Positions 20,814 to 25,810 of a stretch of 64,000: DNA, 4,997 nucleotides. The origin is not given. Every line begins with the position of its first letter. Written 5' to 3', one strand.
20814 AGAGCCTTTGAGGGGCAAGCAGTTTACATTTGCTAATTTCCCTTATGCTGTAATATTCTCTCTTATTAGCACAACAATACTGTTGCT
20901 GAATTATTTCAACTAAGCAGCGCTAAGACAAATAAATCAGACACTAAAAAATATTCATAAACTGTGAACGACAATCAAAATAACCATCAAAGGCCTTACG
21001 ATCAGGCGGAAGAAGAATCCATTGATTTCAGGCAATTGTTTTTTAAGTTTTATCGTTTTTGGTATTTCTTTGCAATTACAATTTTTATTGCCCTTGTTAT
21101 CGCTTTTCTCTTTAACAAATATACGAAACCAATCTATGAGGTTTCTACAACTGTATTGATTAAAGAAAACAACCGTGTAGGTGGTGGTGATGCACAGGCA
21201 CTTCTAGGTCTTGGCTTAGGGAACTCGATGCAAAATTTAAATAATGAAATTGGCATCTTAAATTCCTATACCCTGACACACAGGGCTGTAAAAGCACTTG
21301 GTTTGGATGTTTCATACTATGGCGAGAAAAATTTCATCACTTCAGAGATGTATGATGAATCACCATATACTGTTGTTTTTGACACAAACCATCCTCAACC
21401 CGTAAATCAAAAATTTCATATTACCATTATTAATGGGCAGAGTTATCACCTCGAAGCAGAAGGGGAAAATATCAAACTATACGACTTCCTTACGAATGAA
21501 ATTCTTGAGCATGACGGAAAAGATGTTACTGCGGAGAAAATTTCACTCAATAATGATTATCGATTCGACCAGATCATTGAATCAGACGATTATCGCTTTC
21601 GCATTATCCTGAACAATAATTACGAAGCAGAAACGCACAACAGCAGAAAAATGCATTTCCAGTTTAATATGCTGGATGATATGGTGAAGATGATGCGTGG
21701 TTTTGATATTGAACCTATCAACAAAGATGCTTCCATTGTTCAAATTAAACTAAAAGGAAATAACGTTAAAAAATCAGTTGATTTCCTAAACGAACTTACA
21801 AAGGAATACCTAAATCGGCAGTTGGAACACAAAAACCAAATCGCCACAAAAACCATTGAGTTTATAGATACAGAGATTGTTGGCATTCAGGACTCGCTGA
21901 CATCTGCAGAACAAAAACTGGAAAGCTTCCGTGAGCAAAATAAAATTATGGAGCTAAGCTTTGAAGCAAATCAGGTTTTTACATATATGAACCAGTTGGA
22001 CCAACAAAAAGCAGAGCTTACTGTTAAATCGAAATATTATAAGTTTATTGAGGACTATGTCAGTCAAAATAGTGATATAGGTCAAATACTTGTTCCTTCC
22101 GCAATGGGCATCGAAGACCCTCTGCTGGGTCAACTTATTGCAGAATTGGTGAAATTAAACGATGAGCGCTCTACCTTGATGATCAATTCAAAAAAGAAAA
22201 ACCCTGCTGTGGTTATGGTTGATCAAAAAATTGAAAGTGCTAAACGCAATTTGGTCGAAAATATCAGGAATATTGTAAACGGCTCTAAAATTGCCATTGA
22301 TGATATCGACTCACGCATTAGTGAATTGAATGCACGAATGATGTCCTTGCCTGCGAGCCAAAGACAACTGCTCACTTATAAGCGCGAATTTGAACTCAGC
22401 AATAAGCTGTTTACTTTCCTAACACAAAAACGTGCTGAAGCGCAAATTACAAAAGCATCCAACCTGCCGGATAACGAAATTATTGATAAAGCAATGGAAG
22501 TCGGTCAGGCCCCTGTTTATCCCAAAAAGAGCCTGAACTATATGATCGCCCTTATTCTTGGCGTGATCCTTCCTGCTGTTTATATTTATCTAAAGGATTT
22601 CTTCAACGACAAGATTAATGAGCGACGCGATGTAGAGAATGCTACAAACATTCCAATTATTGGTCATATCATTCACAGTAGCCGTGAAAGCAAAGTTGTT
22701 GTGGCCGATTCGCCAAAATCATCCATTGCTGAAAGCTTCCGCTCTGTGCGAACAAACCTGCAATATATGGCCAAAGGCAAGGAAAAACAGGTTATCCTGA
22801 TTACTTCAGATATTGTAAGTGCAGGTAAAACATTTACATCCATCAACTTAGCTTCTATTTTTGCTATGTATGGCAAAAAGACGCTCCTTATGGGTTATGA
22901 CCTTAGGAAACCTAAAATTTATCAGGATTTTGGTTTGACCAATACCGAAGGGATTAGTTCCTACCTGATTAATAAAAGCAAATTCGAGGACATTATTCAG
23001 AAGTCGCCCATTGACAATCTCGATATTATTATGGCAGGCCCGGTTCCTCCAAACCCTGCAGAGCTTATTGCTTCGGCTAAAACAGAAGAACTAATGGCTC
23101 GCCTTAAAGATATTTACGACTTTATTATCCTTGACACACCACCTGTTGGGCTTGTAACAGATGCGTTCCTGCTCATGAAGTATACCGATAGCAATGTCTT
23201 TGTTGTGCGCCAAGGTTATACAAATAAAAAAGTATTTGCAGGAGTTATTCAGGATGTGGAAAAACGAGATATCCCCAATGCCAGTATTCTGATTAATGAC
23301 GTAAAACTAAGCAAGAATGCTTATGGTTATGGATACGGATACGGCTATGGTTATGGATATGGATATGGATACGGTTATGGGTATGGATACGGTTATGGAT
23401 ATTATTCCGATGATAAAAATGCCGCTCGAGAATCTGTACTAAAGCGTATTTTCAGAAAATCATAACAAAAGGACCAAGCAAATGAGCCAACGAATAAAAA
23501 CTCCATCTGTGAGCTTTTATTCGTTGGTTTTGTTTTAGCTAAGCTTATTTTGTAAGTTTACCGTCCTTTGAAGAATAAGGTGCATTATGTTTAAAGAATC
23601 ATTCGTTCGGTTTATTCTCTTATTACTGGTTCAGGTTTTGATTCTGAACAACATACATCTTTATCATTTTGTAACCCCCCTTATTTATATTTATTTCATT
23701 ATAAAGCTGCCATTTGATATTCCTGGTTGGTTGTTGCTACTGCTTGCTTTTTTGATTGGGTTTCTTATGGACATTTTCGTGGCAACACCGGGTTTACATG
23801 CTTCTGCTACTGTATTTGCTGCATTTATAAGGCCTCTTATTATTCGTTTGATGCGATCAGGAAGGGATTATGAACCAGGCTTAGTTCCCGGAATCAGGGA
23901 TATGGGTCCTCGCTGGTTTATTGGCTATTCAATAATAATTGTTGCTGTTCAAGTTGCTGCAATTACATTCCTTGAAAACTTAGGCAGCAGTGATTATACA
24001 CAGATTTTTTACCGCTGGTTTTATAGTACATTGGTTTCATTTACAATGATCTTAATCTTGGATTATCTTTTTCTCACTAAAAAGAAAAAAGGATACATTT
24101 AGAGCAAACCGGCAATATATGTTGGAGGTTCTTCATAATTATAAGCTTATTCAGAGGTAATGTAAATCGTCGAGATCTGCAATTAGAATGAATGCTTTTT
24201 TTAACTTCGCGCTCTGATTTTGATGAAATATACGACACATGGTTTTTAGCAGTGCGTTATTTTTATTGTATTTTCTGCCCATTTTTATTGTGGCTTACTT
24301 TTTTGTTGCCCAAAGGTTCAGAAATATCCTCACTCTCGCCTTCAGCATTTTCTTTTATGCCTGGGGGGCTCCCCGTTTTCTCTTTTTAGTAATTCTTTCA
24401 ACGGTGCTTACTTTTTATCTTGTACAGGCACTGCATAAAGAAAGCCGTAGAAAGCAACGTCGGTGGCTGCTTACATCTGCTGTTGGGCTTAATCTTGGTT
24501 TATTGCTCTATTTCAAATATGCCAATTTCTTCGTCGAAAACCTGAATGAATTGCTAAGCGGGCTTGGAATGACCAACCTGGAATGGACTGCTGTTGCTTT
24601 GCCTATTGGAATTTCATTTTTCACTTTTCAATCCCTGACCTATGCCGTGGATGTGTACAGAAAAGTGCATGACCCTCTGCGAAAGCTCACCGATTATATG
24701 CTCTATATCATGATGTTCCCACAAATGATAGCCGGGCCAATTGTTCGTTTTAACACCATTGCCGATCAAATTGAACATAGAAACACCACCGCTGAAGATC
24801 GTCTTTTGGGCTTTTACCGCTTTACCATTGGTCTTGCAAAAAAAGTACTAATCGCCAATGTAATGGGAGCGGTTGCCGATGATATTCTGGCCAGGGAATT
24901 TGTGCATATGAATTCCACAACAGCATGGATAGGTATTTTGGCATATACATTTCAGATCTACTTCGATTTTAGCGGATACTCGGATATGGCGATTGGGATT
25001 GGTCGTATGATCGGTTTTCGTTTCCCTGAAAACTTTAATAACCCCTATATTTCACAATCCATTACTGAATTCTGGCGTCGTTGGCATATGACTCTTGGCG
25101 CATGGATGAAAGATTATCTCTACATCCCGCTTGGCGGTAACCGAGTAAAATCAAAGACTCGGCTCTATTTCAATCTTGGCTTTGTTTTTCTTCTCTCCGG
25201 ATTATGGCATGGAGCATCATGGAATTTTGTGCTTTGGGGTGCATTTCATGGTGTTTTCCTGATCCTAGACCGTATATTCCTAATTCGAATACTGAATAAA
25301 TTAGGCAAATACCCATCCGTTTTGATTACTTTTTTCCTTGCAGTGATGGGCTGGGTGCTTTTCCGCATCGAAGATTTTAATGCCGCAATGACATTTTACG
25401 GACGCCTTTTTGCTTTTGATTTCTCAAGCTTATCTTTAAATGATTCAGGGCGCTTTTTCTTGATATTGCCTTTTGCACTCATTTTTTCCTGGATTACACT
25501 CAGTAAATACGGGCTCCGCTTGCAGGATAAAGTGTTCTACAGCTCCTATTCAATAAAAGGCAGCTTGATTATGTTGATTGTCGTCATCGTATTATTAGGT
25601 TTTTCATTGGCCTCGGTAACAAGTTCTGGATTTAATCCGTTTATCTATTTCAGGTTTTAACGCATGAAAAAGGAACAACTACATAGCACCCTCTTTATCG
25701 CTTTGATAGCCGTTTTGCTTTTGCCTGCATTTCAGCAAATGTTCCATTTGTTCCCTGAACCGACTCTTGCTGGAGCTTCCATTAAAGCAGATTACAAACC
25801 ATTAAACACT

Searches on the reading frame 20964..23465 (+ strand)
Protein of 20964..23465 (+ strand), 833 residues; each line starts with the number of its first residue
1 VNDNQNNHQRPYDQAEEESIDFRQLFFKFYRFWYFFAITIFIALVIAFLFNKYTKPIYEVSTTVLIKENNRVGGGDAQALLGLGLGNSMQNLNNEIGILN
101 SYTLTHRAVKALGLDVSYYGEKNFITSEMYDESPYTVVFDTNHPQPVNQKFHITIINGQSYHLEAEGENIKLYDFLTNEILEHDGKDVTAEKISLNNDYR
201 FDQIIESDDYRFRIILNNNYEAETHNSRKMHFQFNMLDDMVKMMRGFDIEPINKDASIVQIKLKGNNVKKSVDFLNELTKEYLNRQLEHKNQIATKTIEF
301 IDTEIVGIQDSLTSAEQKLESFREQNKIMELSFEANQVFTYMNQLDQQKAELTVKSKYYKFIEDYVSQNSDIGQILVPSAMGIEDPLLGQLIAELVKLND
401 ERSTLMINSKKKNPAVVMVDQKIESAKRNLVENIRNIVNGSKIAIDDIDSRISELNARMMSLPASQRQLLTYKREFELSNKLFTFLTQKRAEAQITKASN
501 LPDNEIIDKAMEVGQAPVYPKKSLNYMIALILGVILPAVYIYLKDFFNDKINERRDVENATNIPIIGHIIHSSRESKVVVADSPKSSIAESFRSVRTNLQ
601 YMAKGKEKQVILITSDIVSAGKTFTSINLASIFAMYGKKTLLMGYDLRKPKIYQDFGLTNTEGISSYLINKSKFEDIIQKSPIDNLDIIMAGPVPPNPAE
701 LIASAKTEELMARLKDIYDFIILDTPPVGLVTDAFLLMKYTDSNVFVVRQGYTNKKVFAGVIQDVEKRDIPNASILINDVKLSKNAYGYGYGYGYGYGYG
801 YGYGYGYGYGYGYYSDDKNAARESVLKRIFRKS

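Call 4: search_protein_families(library=pfam, proteins=[window:20964-23465:+], max_evalue=0.001)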
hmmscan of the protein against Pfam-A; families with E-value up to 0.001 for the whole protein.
window:20964-23465:+ (833 aa): 3 families
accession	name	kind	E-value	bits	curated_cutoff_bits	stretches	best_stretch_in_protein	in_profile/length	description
PF13807.11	GNVR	-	1.6e-11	44.4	27.7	1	465-545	2-81/82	G-rich domain on putative tyrosine kinase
PF13614.12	AAA_31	-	4.2e-11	43.5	27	1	618-737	11-138/177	AAA domain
PF02706.20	Wzz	-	1.1e-07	32.5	25.5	1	18-111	1-90/91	Chain length determinant protein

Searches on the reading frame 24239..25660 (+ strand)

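Call 51: search_protein_families(library=pfam, proteins=[window:24239-25660:+], max_evalue=0.0001)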
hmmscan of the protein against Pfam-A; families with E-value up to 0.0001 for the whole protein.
window:24239-25660:+ (473 aa): 2 families
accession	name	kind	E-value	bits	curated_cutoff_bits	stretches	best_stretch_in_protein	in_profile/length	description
PF03062.24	MBOAT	-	3.4e-33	115.8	27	1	150-346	81-296/337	MBOAT, membrane-bound O-acyltransferase family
PF13813.11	MBOAT_2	-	3.1e-07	31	25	1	263-326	2-66/85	Membrane bound O-acyl transferase family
